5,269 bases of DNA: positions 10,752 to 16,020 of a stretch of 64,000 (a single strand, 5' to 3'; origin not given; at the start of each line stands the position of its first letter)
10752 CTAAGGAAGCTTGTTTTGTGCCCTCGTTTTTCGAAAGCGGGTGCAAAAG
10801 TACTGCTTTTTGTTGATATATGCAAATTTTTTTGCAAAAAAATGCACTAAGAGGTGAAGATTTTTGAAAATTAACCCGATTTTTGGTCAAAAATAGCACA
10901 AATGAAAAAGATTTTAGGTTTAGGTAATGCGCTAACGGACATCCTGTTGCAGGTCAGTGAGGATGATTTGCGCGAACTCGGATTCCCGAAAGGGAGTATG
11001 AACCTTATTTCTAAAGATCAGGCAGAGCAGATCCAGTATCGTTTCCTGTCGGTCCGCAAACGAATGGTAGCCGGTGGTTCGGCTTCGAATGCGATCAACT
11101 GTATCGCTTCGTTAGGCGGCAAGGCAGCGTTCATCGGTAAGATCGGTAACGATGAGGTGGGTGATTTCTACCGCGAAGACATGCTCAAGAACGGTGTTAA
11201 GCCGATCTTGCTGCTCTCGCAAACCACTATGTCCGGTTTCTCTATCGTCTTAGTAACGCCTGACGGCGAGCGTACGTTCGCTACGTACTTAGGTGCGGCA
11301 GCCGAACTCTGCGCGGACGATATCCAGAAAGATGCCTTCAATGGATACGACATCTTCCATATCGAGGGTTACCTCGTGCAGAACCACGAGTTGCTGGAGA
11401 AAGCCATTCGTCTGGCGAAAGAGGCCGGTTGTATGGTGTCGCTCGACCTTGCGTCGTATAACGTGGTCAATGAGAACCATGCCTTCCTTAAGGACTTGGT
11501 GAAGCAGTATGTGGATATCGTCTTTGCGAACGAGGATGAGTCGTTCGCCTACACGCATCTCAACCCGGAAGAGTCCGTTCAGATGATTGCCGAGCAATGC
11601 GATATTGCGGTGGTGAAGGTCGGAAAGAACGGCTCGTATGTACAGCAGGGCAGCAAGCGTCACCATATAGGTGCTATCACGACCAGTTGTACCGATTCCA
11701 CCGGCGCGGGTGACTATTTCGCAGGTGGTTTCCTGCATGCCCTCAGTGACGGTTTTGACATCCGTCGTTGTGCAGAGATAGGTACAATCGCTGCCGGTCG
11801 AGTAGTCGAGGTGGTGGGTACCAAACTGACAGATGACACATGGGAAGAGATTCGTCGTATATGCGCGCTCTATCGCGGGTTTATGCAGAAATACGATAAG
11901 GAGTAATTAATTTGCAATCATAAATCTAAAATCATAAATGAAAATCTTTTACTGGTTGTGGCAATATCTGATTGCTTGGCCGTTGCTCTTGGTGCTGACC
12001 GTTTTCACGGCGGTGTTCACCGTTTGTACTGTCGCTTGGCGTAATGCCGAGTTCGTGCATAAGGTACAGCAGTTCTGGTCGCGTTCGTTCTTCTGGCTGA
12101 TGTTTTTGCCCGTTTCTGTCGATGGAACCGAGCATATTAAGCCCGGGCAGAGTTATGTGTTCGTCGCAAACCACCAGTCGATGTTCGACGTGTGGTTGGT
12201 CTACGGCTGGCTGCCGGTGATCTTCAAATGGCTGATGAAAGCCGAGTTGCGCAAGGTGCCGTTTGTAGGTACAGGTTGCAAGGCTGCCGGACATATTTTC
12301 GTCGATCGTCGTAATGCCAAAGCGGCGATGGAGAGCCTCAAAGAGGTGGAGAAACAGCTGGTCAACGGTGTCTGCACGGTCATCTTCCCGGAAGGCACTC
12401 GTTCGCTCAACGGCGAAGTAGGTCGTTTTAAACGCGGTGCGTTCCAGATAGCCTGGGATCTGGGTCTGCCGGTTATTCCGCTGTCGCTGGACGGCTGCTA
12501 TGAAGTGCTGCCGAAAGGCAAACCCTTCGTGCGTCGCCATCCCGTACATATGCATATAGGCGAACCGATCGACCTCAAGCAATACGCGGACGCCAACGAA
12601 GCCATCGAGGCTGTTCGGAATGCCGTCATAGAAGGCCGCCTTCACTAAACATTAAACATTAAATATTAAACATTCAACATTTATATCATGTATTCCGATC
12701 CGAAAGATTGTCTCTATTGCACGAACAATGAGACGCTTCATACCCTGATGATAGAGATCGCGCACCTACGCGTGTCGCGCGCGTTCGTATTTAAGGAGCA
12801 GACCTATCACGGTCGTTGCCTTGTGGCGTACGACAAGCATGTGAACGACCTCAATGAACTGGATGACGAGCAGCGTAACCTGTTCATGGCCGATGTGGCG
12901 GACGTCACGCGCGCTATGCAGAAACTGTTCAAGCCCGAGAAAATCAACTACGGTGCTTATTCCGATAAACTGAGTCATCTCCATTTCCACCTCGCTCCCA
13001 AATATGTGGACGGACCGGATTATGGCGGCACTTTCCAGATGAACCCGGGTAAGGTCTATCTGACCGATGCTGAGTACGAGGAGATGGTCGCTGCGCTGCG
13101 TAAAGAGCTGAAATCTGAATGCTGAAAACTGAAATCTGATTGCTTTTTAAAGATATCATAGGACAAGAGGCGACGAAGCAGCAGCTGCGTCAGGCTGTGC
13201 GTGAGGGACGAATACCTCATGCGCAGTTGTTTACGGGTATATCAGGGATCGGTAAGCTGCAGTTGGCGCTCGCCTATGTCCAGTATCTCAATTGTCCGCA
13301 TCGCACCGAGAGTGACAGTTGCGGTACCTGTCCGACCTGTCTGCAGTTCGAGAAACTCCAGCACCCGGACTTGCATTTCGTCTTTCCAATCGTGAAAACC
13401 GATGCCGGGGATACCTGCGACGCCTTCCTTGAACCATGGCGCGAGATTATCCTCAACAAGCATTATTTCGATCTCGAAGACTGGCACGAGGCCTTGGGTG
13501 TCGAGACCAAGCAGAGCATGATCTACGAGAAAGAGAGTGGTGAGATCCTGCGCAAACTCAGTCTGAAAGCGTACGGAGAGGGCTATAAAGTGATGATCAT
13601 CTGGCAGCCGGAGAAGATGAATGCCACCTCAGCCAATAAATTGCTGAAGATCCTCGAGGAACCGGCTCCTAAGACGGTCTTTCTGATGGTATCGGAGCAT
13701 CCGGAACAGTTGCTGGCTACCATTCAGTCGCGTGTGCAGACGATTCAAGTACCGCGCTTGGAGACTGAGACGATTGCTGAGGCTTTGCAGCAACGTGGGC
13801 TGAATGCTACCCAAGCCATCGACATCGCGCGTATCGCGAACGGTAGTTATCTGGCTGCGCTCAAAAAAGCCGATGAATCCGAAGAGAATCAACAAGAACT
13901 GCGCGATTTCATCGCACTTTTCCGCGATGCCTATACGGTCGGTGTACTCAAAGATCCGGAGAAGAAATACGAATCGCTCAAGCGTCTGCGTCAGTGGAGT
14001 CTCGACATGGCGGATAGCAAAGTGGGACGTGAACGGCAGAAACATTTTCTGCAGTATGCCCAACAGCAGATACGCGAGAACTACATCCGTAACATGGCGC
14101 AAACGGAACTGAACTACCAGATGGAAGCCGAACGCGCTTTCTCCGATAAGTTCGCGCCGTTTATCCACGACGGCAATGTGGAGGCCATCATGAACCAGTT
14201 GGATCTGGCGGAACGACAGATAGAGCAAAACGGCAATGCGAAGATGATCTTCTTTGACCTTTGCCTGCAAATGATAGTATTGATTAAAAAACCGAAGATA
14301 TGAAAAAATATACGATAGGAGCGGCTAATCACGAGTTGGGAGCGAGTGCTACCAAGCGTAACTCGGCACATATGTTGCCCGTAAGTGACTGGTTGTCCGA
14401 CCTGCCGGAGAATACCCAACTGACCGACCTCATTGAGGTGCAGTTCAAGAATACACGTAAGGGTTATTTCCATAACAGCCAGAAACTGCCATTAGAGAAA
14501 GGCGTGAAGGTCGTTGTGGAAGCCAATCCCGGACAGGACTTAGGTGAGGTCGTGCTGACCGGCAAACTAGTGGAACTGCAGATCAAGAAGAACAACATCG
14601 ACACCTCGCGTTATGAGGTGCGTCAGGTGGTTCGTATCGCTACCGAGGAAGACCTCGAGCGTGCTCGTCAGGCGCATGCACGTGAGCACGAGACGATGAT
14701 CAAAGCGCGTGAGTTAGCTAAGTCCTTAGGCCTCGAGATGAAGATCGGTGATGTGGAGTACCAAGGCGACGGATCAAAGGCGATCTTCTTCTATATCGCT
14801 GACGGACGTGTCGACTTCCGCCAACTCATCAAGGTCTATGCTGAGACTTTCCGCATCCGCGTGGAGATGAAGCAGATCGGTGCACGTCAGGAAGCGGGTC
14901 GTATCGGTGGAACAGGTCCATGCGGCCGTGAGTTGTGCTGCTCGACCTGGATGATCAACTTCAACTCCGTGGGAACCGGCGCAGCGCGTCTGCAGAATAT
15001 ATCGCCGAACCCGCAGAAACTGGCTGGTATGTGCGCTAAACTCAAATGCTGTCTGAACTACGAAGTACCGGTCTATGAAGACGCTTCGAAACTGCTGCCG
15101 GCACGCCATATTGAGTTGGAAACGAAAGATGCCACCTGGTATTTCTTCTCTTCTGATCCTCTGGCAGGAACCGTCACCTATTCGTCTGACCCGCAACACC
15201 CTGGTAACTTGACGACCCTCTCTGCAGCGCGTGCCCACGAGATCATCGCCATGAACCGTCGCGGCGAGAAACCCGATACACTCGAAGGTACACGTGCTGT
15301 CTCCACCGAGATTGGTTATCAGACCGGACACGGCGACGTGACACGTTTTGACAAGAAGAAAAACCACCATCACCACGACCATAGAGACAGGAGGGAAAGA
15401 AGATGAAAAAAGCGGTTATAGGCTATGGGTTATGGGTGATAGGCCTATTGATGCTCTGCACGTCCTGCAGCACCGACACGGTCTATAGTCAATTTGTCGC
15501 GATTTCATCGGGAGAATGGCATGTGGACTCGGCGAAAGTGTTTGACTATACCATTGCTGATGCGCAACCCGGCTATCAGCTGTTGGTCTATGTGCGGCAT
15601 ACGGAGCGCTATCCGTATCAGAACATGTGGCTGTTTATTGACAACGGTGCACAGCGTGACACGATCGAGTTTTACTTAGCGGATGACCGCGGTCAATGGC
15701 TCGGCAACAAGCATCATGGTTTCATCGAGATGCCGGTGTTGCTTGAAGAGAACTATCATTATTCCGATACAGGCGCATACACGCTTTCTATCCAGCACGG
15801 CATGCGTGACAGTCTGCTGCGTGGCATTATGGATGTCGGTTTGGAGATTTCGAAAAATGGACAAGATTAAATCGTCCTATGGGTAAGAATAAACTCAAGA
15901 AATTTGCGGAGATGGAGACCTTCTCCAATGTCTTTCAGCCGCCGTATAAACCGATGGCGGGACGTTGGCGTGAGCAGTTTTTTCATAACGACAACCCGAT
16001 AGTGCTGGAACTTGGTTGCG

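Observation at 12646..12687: Head-to-tail heptamer tracts build many gene junctions and also sit in frame inside coding regions (window-wide)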

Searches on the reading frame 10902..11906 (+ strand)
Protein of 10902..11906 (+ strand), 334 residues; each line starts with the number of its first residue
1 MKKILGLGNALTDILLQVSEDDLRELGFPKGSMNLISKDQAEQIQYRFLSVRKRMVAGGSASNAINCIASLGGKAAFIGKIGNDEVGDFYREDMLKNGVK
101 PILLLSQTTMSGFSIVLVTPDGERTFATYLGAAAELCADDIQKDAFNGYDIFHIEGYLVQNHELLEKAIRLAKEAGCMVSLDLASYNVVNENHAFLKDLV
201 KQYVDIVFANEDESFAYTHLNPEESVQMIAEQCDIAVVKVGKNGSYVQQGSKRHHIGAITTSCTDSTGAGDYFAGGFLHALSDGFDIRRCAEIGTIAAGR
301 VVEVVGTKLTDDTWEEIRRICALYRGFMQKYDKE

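Call 8: search_protein_families(library=pfam, proteins=[window:10902-11906:+])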
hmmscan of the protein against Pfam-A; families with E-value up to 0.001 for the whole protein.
window:10902-11906:+ (334 aa): 1 family
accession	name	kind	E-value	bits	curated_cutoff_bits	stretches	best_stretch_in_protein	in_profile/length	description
PF00294.29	PfkB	-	2.7e-44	152.1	25.8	1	54-310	32-298/302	pfkB family carbohydrate kinase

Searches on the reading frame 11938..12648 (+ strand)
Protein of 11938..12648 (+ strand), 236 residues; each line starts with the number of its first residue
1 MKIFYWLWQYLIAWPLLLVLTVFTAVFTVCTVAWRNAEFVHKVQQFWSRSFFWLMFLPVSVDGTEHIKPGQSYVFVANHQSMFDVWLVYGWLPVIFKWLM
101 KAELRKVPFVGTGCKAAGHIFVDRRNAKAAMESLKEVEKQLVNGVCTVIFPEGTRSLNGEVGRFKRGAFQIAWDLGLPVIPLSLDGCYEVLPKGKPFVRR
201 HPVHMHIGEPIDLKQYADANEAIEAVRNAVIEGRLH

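Call 8: search_protein_families(library=pfam, proteins=[window:11938-12648:+])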
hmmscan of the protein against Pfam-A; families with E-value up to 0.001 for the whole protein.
window:11938-12648:+ (236 aa): 1 family
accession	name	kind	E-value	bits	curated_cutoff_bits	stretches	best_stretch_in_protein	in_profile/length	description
PF01553.26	Acyltransferase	-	7.8e-31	107.1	23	1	59-184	2-131/132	Acyltransferase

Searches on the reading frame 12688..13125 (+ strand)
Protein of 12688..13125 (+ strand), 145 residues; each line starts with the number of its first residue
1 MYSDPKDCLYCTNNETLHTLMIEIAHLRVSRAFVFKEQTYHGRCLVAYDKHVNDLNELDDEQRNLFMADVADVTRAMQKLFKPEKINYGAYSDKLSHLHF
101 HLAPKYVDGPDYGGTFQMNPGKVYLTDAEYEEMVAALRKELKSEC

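Call 8: search_protein_families(library=pfam, proteins=[window:12688-13125:+])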
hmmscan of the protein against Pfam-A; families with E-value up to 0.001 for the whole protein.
window:12688-13125:+ (145 aa): 1 family
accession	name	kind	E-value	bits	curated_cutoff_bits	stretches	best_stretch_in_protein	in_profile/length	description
PF01230.28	HIT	-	3.7e-07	31.1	21.5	1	30-106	15-96/98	HIT domain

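Call 24: find_encoding_contigs(protein=window:12688-13125:+, flank=10000, max_places=10)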
Protein window:12688-13125:+ (145 aa): 3 contigs read that carry it; 2 places shown.
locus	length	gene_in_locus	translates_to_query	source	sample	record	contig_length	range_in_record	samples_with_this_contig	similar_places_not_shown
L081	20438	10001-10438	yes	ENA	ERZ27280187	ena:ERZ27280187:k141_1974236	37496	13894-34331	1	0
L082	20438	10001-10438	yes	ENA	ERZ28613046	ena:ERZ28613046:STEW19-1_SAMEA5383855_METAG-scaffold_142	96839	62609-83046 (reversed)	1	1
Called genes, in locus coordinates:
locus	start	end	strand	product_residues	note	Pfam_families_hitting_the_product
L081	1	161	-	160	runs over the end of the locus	PF13185:GAF_2, PF01590:GAF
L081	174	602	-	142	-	-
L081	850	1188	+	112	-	-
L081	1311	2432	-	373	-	PF03235:GmrSD_N, PF01844:HNH, PF14279:HNH_5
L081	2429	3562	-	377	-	PF13651:EcoRI_methylase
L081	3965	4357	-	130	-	-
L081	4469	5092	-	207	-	PF10263:SprT-like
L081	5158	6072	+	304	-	PF02498:Bro-N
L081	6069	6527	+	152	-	-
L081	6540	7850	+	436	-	PF00128:Alpha-amylase, PF14701:hDGE_amylase, PF14871:GHL6 (weak), PF25839:Apionate_lact_C (faint), PF00128:Alpha-amylase, PF23915:SusG_C (faint)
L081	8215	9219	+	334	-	PF00294:PfkB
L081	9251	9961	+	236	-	PF01553:Acyltransferase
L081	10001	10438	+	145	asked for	PF01230:HIT (weak)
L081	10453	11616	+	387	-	PF13177:DNA_pol3_delta2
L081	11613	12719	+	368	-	PF04468:PSP1, PF28472:PSP1_3rd, PF28473:YaaT_C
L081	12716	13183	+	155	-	PF14109:GldH_lipo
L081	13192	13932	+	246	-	PF24675:NpmA (weak), PF02390:Methyltransf_4, PF13847:Methyltransf_31, PF13649:Methyltransf_25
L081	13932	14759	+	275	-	PF02517:Rce1-like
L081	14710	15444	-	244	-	-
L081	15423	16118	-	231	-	PF01784:DUF34_NIF3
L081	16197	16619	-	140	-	PF18347:DUF5606, PF21186:DUF6852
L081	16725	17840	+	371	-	PF01595:CNNM, PF00571:CBS (faint)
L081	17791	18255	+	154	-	PF01668:SmpB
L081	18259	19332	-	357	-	PF04055:Radical_SAM, PF13186:SPASM (weak)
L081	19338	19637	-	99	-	-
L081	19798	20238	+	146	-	PF09917:DUF2147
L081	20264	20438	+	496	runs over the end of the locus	PF00587:tRNA-synt_2b, PF03129:HGTP_anticodon, PF09180:ProRS-C_1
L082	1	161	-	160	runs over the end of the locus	PF13185:GAF_2, PF01590:GAF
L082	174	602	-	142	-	-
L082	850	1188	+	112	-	-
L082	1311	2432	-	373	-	PF03235:GmrSD_N, PF01844:HNH, PF14279:HNH_5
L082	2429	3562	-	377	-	PF13651:EcoRI_methylase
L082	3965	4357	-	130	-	-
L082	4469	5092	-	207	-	PF10263:SprT-like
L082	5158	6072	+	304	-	PF02498:Bro-N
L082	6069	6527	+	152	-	-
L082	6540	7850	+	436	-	PF00128:Alpha-amylase, PF14701:hDGE_amylase, PF14871:GHL6 (weak), PF25839:Apionate_lact_C (faint), PF00128:Alpha-amylase, PF23915:SusG_C (faint)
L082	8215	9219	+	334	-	PF00294:PfkB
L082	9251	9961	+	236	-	PF01553:Acyltransferase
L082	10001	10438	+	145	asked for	PF01230:HIT (weak)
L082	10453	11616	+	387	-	PF13177:DNA_pol3_delta2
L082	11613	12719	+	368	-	PF04468:PSP1, PF28472:PSP1_3rd, PF28473:YaaT_C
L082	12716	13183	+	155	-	PF14109:GldH_lipo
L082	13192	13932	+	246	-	PF24675:NpmA (weak), PF02390:Methyltransf_4, PF13847:Methyltransf_31, PF13649:Methyltransf_25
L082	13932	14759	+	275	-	PF02517:Rce1-like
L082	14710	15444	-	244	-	-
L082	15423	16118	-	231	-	PF01784:DUF34_NIF3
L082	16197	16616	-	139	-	PF18347:DUF5606, PF21186:DUF6852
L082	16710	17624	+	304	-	PF00892:EamA, PF03151:TPT (faint)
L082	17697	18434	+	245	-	PF13568:OMP_b-brl_2 (faint)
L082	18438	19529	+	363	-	PF01595:CNNM, PF00571:CBS (faint)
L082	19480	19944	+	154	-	PF01668:SmpB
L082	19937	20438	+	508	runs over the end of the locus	PF01676:Metalloenzyme, PF06415:iPGM_N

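Call 27: find_related_loci(query=window:12688-13125:+, collection=metagenome_contigs, flank=8000)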
Query window:12688-13125:+ (145 aa) in metagenome_contigs; peptide patterns used: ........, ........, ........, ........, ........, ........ (x = any residue, [..] = any of these).
600 stretches matched a pattern (row limit reached: there are more); 566 encode a relative of the query (tblastn E <= 1e-3); the best 80 are kept; 80 distinct loci.
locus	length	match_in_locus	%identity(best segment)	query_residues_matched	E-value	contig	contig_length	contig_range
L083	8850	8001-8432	96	1-144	5e-94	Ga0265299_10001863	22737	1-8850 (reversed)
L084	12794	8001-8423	97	1-141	4e-93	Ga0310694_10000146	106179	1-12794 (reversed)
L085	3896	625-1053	94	1-143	2e-92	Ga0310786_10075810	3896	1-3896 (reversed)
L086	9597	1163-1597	93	1-145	4e-92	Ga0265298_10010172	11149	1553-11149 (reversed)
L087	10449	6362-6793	92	1-144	1e-91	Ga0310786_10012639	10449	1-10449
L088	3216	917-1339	95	1-141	6e-93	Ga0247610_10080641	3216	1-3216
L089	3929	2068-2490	96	1-141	4e-92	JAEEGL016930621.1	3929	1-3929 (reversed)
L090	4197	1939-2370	93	1-144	5e-92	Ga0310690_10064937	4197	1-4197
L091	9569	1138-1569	93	1-144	1e-91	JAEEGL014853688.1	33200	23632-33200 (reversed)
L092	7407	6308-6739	94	1-144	9e-92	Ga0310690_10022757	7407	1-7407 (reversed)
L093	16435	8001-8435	93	1-145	1e-91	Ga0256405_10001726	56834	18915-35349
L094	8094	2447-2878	92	1-144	1e-91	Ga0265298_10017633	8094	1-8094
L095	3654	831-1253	94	1-141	9e-92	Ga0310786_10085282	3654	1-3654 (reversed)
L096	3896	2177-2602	94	1-142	1e-91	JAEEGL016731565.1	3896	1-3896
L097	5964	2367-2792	93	1-142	3e-91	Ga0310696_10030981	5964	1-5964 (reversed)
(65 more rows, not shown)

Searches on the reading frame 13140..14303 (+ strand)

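Call 8: search_protein_families(library=pfam, proteins=[window:13140-14303:+])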
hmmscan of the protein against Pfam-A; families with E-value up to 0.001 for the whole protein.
window:13140-14303:+ (387 aa): 1 family
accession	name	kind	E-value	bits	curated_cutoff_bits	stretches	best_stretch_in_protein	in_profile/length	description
PF13177.12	DNA_pol3_delta2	-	4.6e-41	140.9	27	1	8-206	1-159/161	DNA polymerase III, delta subunit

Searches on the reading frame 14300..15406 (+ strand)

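Call 8: search_protein_families(library=pfam, proteins=[window:14300-15406:+])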
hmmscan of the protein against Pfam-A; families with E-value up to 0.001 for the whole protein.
window:14300-15406:+ (368 aa): 1 family
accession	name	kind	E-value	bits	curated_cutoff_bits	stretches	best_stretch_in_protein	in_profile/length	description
PF04468.17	PSP1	-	3.2e-30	104.7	27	1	109-193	2-86/86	PSP1 C-terminal conserved region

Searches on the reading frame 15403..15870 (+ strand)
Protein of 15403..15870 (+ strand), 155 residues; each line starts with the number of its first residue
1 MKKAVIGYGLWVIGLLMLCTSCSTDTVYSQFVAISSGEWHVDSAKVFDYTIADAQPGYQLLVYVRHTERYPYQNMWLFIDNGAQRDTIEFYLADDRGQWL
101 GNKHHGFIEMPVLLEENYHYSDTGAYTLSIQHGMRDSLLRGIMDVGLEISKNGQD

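Call 8: search_protein_families(library=pfam, proteins=[window:15403-15870:+])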
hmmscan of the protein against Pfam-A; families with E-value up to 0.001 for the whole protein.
window:15403-15870:+ (155 aa): 1 family
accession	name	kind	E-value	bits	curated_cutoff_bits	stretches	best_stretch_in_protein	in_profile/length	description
PF14109.11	GldH_lipo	-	4.7e-29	102.2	27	1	27-149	2-129/129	GldH lipoprotein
